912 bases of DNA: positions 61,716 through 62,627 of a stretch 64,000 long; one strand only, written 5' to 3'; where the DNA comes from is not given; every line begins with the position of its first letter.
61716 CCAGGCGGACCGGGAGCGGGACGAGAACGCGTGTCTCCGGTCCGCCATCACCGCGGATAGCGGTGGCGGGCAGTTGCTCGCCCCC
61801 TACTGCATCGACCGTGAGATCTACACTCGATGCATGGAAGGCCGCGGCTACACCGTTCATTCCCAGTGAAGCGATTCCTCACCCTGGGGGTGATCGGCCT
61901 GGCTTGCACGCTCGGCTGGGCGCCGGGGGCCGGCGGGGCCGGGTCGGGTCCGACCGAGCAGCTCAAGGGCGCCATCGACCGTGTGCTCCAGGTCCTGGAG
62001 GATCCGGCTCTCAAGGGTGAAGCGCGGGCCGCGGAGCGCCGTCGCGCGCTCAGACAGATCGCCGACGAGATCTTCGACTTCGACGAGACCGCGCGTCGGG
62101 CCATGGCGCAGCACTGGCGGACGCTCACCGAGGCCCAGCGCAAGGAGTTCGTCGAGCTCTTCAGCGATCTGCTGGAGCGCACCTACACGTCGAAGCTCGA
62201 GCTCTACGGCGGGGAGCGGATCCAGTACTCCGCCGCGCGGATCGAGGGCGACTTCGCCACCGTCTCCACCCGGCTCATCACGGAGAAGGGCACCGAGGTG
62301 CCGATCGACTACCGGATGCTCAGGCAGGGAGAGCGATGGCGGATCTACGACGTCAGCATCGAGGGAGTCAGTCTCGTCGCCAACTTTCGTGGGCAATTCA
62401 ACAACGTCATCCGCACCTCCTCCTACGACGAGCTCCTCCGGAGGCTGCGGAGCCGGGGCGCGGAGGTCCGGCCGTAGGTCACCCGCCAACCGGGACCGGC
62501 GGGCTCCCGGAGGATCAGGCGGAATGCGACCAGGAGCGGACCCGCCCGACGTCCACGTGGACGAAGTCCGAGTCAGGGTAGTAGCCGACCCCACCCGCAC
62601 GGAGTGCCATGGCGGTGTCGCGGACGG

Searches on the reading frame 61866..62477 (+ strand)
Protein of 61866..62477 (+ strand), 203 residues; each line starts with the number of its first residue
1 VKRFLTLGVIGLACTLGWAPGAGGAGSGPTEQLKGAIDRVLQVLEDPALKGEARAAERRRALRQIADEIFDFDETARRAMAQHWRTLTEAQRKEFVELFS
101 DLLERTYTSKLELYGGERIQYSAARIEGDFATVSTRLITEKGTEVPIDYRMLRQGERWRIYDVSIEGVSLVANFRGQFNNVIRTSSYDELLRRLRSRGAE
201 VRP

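Call 11: search_protein_families(library=pfam, proteins=[window:61866-62477:+])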
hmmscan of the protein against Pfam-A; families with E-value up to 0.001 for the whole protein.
window:61866-62477:+ (203 aa): 2 families
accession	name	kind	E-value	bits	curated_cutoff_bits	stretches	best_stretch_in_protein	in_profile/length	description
PF05494.18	MlaC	-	1.9e-51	174.6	26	1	36-195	3-165/166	MlaC protein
PF16156.12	DUF4864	-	3.2e-06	27.8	27.1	1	77-165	21-109/117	Domain of unknown function (DUF4864)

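Call 30: find_encoding_contigs(protein=window:61866-62477:+, flank=10000, max_places=4)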
Protein window:61866-62477:+ (203 aa): 2 contigs read that carry it; 2 places shown.
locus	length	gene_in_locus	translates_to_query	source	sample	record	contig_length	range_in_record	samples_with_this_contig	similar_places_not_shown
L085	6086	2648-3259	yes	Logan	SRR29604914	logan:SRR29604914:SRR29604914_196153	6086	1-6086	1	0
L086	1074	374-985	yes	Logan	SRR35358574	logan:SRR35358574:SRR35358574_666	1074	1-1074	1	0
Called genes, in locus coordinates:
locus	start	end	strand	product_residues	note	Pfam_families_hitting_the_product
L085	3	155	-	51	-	?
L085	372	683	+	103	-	-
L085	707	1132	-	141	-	PF00571:CBS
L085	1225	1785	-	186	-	PF00571:CBS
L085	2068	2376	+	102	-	-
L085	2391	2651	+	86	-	-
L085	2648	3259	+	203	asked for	PF05494:MlaC, PF16156:DUF4864 (weak)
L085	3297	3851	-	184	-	PF05951:Peptidase_M15_2, PF08291:Peptidase_M15_3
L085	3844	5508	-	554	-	PF20142:Scaffold, PF01471:PG_binding_1, PF03734:YkuD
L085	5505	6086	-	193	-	?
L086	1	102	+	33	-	?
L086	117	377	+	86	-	-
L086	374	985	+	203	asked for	PF05494:MlaC, PF16156:DUF4864 (weak)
